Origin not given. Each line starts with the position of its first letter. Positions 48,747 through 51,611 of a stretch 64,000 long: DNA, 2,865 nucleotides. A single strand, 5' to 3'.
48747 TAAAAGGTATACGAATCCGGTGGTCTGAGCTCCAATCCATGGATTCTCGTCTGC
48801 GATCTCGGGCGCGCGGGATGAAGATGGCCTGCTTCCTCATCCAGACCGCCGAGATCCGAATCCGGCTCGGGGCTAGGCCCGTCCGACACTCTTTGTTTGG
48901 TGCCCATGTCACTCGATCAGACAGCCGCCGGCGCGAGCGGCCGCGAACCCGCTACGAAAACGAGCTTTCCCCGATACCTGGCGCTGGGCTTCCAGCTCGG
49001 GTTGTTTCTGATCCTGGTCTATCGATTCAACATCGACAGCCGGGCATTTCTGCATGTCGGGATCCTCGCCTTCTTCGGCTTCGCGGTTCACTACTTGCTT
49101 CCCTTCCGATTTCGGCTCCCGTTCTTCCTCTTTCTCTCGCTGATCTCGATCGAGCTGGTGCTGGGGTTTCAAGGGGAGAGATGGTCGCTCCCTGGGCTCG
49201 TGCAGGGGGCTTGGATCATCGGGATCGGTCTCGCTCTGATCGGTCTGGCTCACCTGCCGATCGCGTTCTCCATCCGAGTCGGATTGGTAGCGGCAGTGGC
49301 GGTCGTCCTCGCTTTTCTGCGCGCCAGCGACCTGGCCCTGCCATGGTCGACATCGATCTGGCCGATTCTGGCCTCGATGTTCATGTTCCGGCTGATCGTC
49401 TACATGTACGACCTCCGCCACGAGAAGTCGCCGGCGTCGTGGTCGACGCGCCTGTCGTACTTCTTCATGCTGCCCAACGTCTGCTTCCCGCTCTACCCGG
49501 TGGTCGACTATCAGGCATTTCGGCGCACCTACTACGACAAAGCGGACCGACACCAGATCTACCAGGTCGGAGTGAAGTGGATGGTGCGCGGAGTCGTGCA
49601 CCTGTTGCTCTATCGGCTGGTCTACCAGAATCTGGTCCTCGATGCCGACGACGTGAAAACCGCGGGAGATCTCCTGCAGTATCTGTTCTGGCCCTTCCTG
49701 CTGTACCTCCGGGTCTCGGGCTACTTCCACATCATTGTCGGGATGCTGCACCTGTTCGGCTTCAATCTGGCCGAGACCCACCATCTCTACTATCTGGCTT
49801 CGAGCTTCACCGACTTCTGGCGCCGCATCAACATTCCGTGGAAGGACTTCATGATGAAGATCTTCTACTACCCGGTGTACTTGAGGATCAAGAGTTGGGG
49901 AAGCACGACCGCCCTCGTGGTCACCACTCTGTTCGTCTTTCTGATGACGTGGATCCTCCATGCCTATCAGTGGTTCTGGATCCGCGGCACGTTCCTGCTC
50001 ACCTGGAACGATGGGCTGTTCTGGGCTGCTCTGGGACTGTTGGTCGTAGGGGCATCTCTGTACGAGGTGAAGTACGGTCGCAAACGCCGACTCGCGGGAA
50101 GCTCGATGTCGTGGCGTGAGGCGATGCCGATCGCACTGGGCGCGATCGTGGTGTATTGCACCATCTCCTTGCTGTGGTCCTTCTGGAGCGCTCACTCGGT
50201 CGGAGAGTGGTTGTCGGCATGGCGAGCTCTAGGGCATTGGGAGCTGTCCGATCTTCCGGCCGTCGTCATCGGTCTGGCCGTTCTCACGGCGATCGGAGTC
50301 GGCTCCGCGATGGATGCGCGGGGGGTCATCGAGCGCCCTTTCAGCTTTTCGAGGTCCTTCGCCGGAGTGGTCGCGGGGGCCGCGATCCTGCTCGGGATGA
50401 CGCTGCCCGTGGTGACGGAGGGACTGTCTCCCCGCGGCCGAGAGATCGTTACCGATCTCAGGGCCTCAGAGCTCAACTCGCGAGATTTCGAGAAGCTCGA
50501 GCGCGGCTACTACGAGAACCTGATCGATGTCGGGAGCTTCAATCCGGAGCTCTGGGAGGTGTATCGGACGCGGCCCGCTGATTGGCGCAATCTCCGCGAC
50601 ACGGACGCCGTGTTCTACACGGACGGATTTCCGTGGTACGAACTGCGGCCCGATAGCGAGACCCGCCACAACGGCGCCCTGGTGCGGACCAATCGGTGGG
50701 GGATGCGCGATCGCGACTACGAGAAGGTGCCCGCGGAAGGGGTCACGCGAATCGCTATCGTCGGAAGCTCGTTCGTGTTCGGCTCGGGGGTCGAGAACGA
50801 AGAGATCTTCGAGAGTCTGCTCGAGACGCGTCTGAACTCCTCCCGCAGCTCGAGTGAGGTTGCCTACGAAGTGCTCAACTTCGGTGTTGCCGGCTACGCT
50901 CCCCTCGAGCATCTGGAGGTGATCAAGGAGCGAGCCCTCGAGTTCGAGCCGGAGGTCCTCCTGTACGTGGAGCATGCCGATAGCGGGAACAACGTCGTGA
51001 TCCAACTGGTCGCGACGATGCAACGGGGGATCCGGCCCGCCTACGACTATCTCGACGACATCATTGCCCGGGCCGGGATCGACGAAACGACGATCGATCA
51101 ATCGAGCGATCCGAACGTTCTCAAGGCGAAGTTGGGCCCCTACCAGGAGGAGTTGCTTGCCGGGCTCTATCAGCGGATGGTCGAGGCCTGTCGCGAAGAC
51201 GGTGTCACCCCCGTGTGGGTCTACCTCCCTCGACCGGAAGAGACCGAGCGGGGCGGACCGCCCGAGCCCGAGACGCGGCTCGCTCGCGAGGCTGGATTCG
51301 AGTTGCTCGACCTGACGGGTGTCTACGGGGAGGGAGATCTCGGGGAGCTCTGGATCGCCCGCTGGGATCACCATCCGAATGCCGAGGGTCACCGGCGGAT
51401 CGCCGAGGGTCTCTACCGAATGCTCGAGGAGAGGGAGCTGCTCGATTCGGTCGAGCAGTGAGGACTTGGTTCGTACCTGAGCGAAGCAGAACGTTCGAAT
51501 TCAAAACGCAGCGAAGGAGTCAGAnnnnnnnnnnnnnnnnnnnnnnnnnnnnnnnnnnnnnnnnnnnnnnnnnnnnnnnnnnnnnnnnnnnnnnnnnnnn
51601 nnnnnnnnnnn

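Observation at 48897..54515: Dlt-like carrier-protein-dependent surface acylation module with fused MBOAT-SGNH protein and an acyl-CoA-dehydrogenase partner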

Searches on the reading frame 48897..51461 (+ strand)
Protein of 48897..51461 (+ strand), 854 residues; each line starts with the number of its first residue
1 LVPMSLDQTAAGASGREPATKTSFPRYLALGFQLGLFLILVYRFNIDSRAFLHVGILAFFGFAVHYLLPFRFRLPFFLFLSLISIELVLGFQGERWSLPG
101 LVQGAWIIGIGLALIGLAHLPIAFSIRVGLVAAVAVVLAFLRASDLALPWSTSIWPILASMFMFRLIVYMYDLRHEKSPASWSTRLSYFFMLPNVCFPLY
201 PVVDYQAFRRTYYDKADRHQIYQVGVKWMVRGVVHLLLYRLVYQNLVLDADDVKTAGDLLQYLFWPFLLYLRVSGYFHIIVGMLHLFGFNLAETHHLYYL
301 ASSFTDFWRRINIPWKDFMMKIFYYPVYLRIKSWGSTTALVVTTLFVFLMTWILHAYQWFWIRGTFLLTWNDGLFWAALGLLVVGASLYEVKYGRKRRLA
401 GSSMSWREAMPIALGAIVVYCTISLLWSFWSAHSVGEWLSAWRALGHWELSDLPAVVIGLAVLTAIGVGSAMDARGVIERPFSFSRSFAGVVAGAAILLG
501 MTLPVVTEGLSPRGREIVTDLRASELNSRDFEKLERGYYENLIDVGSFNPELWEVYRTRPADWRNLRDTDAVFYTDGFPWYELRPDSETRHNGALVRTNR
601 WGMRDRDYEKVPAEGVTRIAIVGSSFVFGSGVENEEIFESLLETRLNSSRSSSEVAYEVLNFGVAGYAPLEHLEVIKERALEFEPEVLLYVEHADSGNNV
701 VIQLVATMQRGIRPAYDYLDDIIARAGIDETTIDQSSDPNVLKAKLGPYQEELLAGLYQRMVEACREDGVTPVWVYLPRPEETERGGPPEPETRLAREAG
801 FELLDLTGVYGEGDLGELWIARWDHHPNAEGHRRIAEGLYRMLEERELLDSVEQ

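Call 7: search_protein_families(library=pfam, proteins=[window:48897-51461:+], max_evalue=0.01)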
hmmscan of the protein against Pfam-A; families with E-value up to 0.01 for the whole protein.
window:48897-51461:+ (854 aa): 1 family
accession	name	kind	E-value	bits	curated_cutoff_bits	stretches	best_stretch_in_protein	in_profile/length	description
PF13472.12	Lipase_GDSL_2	-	0.00026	22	32.9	1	622-834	2-178/178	GDSL-like Lipase/Acylhydrolase family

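Call 8: search_protein_families(library=ncbifam, proteins=[window:48897-51461:+], max_evalue=0.01)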
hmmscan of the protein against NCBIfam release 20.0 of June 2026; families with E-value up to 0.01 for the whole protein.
window:48897-51461:+ (854 aa): 1 family
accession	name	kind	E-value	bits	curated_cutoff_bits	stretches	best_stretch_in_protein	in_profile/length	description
NF047475.1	GDSL_LA_2490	hypoth_equivalog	0.002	17.4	325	0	596-691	65-154/431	LA_2490 family SGNH/GDSL-type esterase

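Call 13: find_homologous_proteins(query=window:48897-51461:+, max_evalue=0.00001)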
Query window:48897-51461:+ (854 aa): 3307 proteins with E <= 0.00001 among 8000 candidates; the best 120 are listed.
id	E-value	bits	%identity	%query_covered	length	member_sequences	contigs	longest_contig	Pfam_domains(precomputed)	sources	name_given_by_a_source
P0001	0.0e+0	1954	100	100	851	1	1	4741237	-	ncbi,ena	-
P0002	0.0e+0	1096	58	97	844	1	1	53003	-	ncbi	ncbi:MAG: hypothetical protein ACFCUQ_00405 [Kiloniellales bacterium]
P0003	0.0e+0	1056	54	97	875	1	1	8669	-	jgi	jgi:hypothetical protein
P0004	0.0e+0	1044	54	99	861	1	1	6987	-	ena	-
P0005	0.0e+0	1038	55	96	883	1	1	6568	-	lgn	-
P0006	0.0e+0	1029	53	98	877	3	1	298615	-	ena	-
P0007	0.0e+0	1012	54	97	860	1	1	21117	-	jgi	jgi:hypothetical protein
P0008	3.0e-298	1010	53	98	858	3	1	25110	-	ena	-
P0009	1.3e-297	1008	54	98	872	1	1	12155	-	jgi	jgi:hypothetical protein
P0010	1.1e-292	992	52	100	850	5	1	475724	-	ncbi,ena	-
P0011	2.7e-291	987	52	98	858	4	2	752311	PF13472.13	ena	-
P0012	1.2e-287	975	51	99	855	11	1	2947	-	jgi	jgi:hypothetical protein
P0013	5.0e-287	973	54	98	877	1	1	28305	-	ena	-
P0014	1.9e-284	965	52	97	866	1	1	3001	PF13472.13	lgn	-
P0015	1.8e-283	962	53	97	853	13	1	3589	-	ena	-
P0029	7.8e-260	883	50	96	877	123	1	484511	PF13472.13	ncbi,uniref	ncbi:SGNH/GDSL hydrolase family protein [Mesorhizobium sp. M0904]|uniref:SGNH/GDSL hydrolase family 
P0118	8.3e-229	781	46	99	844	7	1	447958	PF13472.13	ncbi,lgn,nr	ncbi:MAG: hypothetical protein KatS3mg123_2142 [Burkholderiales bacterium]|nr:MAG: hypothetical prot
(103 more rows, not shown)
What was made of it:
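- The component types match (adenylating enzyme, small carrier protein, MBOAT, SGNH), and JGI annotates relatives as DltB (call 13).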

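Call 16: search_solved_structures(query=A1, max_evalue=1, show_alignments=2)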
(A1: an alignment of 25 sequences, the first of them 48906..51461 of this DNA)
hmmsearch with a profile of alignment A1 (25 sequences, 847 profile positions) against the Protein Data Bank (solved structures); distinct sequences matched with E-value up to 1: 5.
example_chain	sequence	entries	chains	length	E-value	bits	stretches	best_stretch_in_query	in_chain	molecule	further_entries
4jpb_A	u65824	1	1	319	0.13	13.5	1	620-669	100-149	Chemotaxis protein CheA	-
9otv_A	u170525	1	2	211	0.19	13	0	812-838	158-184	Lysophospholipase L1-like esterase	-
7aoi_BB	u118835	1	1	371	0.59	11.3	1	444-533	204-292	mL68,mL68,mL68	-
4psj_A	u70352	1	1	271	0.65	11.2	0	490-540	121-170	OR464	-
5jd3_A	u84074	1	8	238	0.84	10.8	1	777-826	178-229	LAE5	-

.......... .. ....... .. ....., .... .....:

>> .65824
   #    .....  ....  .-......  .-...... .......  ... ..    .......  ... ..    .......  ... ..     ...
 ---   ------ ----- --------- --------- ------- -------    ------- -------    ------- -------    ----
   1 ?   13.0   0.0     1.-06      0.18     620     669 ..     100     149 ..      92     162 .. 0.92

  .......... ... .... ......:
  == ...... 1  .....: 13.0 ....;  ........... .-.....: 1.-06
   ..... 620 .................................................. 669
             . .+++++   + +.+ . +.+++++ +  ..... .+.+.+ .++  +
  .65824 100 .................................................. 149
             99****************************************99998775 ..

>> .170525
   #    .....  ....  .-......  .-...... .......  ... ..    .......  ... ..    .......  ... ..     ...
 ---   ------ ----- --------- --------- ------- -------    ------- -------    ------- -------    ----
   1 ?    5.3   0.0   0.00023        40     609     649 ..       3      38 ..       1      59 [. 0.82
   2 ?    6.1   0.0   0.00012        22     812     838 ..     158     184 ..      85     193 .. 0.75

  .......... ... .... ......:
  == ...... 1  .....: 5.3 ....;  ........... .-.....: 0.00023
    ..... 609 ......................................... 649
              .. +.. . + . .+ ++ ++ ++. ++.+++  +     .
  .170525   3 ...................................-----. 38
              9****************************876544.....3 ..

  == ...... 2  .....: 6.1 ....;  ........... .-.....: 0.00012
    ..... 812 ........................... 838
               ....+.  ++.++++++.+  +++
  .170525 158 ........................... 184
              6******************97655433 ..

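Call 17: find_related_loci(query=A1, collection=genome_contigs, flank=10000)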
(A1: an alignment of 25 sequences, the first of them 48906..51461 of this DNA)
Query A1 (851 aa) in genome_contigs; peptide patterns used: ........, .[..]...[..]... (x = any residue, [..] = any of these).
598 stretches matched a pattern (row limit reached: there are more); 584 encode a relative of the query (tblastn E <= 1e-3); the best 80 are kept; 80 distinct loci.
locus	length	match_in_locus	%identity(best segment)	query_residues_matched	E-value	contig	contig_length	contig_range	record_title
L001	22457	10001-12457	50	24-846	0e+0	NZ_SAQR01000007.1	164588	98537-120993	MAG: Mesorhizobium sp. isolate N.Ca.IN.015.10.1 NODE_7_length_164588_cov_11.912455, whole genome shotgun sequence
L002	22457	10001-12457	51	24-846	0e+0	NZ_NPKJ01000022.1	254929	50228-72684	Mesorhizobium temperatum strain SDW018 scaffold43, whole genome shotgun sequence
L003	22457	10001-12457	50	24-846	0e+0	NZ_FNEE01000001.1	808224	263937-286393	Mesorhizobium muleiense strain CGMCC 1.11022, whole genome shotgun sequence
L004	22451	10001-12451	50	26-846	0e+0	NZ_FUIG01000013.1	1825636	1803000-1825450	Mesorhizobium delmotii strain STM 462, whole genome shotgun sequence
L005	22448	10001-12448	50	26-846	0e+0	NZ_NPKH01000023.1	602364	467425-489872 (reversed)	Mesorhizobium wenxiniae strain WYCCWR 10195 scaffold18, whole genome shotgun sequence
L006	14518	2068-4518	50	26-846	0e+0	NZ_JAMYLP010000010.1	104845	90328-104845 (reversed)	Mesorhizobium sp. M1322 M1322_contig00010, whole genome shotgun sequence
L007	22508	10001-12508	49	8-846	0e+0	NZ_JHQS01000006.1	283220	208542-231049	Mesorhizobium amorphae strain CCBAU 01570 scaffold3, whole genome shotgun sequence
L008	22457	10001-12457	50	24-846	0e+0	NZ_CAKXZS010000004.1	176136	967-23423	Mesorhizobium ventifaucium isolate STM4922sample, whole genome shotgun sequence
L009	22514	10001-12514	47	1-844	0e+0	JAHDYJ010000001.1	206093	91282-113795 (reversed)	MAG: Burkholderiales bacterium isolate PRO12 NODE_183_length_206093_cov_8.077049, whole genome shotgun sequence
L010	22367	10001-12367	47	37-844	0e+0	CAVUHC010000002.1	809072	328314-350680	MAG: uncultured Acidobacteriota bacterium isolate MFD02242.bin.2.68 genome assembly, contig: contig_2246, whole genome s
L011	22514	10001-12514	44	4-851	0e+0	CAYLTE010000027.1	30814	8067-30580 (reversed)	MAG TPA_asm: uncultured Burkholderiales bacterium isolate SRP329715_co2_15 genome assembly, contig: NODE_3083_length_308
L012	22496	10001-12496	45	1-840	0e+0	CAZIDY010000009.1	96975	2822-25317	MAG TPA_asm: uncultured Limnobacter sp. isolate binchicken_co350_89 genome assembly, contig: NODE_312_length_96975_cov_5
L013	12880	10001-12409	46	37-848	0e+0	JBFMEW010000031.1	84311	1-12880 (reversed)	MAG: Acidobacteriota bacterium isolate MAG255 MAG255_31, whole genome shotgun sequence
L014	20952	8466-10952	46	3-843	0e+0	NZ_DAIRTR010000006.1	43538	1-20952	MAG: Pelomicrobium sp. isolate CTOTU10716 NODE_245_length_43538_cov_8.331854, whole genome shotgun sequence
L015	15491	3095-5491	46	37-844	0e+0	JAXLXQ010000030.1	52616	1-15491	MAG: Candidatus Eisenbacteria bacterium isolate STL-EIS1 C4.52.fa-30, whole genome shotgun sequence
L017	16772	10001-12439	44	23-844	0e+0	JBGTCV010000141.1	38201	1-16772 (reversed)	MAG: Candidatus Promineifilaceae bacterium isolate JTS-RE128 k141_5684966, whole genome shotgun sequence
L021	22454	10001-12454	43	18-844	0e+0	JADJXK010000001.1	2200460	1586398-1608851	MAG: Candidatus Leptofilum proximum isolate Kalu_MAXAC.106v2 tig00000173-10-21988890, whole genome shotgun sequence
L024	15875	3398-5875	44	18-849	0e+0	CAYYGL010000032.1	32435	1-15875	MAG TPA_asm: uncultured Calditrichaceae bacterium isolate SRP163575_co1_571 genome assembly, contig: NODE_2638_length_32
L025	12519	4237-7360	42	18-844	0e+0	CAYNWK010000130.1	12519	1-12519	MAG TPA_asm: uncultured Anaerolineaceae bacterium isolate SRP214966_co2_130 genome assembly, contig: NODE_8464_length_12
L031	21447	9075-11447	46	40-846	0e+0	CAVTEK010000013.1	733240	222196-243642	MAG: Pirellulales bacterium isolate MFD00822.bin.2.134 genome assembly, contig: contig_44738, whole genome shotgun seque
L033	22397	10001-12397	44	37-844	0e+0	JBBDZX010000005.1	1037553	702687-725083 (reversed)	MAG: Anaerolineales bacterium isolate LejiaD_64_227 Lejia_D_2_length_1037553_cov_135, whole genome shotgun sequence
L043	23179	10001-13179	41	12-843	0e+0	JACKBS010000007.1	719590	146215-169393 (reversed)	MAG: Ardenticatenaceae bacterium isolate HK-STAS-CHLO-27 HK-STAS-CHLO-27_7, whole genome shotgun sequence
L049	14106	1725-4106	42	41-844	0e+0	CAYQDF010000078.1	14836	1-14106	MAG TPA_asm: uncultured Anaerolineaceae bacterium isolate binchicken_co107_414 genome assembly, contig: NODE_9578_length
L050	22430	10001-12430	44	29-849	0e+0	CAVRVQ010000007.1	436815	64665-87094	MAG: uncultured beta proteobacterium isolate MFD02242.bin.2.66 genome assembly, contig: contig_4460, whole genome shotgu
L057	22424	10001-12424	43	23-842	0e+0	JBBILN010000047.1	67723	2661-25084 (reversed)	MAG: bacterium isolate BQF270218_bin_21 NODE_198_length_67723_cov_23.386519, whole genome shotgun sequence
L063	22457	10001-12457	41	23-846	0e+0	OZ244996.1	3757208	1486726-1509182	MAG: Candidatus Promineifilaceae bacterium isolate a52b71a8-f5fb-481c-9e81-0ccf750bba87 genome assembly, chromosome: 2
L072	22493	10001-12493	43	5-851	0e+0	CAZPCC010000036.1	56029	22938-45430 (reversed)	MAG TPA_asm: uncultured Gemmatimonadaceae bacterium isolate binchicken_co31_226 genome assembly, contig: k141_5352824, w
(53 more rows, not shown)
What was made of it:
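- Closest known: DltA-DltC-DltB-DltX-DltD D-alanylation of teichoic acids. Different: The host range is Proteobacteria, Acidobacteriota, Chloroflexota, Planctomycetota and others (call 17).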

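Call 26: find_encoding_contigs(protein=P0001, flank=10000, max_places=2)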
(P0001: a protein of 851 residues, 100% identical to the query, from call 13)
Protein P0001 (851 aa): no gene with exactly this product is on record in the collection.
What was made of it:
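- Tried and rejected: find_encoding_contigs for the window's own protein: no record (call 26).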

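Call 28: find_encoding_contigs(protein=P0029, flank=10000, max_places=2)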
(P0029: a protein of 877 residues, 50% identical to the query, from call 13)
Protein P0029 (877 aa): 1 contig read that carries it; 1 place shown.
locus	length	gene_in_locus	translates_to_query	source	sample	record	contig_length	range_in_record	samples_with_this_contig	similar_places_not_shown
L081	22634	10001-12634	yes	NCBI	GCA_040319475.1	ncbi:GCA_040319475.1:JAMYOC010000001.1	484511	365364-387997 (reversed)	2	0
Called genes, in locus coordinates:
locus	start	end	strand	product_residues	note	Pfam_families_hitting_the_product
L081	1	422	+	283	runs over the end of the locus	PF13469:Sulfotransfer_3 (weak)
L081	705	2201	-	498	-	PF01943:Polysacc_synt, PF13440:Polysacc_synt_3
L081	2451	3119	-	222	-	PF13489:Methyltransf_23, PF13847:Methyltransf_31 (weak), PF08241:Methyltransf_11, PF08242:Methyltransf_12, PF13649:Methyltransf_25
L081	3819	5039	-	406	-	PF13439:Glyco_transf_4, PF13579:Glyco_trans_4_4, PF20706:GT4-conflict, PF00534:Glycos_transf_1, PF13692:Glyco_trans_1_4, PF13524:Glyco_trans_1_2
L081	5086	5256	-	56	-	-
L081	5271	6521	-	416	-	PF13439:Glyco_transf_4, PF13477:Glyco_trans_4_2 (weak), PF13579:Glyco_trans_4_4, PF00534:Glycos_transf_1, PF13692:Glyco_trans_1_4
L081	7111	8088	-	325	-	PF00881:Nitroreductase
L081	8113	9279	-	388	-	PF04230:PS_pyruv_trans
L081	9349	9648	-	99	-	-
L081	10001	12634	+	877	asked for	PF13472:Lipase_GDSL_2 (faint)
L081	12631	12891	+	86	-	-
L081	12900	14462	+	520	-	PF00501:AMP-binding, PF13193:AMP-binding_C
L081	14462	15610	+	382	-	PF02771:Acyl-CoA_dh_N, PF02770:Acyl-CoA_dh_M, PF00441:Acyl-CoA_dh_1, PF08028:Acyl-CoA_dh_2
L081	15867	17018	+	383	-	PF13439:Glyco_transf_4, PF00534:Glycos_transf_1, PF13692:Glyco_trans_1_4, PF13524:Glyco_trans_1_2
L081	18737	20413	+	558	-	PF00515:TPR_1 (faint), PF07719:TPR_2 (faint), PF13176:TPR_7 (faint), PF13181:TPR_8 (faint), PF13374:TPR_10 (faint), PF14559:TPR_19 (weak), PF00685:Sulfotransfer_1, PF13469:Sulfotransfer_3, +7 more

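Call 29: find_encoding_contigs(protein=P0118, flank=10000, max_places=1)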
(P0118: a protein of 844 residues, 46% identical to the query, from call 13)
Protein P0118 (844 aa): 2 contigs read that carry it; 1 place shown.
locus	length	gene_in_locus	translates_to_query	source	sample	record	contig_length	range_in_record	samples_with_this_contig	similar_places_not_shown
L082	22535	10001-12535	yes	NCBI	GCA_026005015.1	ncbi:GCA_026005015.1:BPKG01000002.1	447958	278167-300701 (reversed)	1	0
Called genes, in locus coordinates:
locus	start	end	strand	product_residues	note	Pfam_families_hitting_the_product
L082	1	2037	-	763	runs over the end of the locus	PF13491:FtsK_4TM, PF17854:FtsK_alpha, PF01580:FtsK_SpoIIIE, PF09397:FtsK_gamma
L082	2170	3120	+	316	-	PF01134:GIDA (faint), PF01266:DAO (faint), PF07992:Pyr_redox_2, PF12831:FAD_oxidored (faint), PF13738:Pyr_redox_3, PF00070:Pyr_redox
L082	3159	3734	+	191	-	PF01713:Smr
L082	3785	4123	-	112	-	PF00543:P-II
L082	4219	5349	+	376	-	PF04339:FemAB_like, PF13480:Acetyltransf_6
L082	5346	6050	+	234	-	PF17746:SfsA_N, PF03749:SfsA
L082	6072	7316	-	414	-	PF13203:DUF2201_N, PF09967:DUF2201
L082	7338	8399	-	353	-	PF13191:AAA_16 (faint), PF00004:AAA (faint), PF07728:AAA_5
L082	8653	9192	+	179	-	PF14803:Zn_ribbon_Nudix, PF00293:NUDIX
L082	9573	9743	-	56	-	-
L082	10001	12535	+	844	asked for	PF13472:Lipase_GDSL_2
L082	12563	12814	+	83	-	-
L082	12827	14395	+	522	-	PF00501:AMP-binding, PF13193:AMP-binding_C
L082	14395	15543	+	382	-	PF02771:Acyl-CoA_dh_N, PF02770:Acyl-CoA_dh_M, PF00441:Acyl-CoA_dh_1, PF08028:Acyl-CoA_dh_2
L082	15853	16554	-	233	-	PF00702:Hydrolase, PF13419:HAD_2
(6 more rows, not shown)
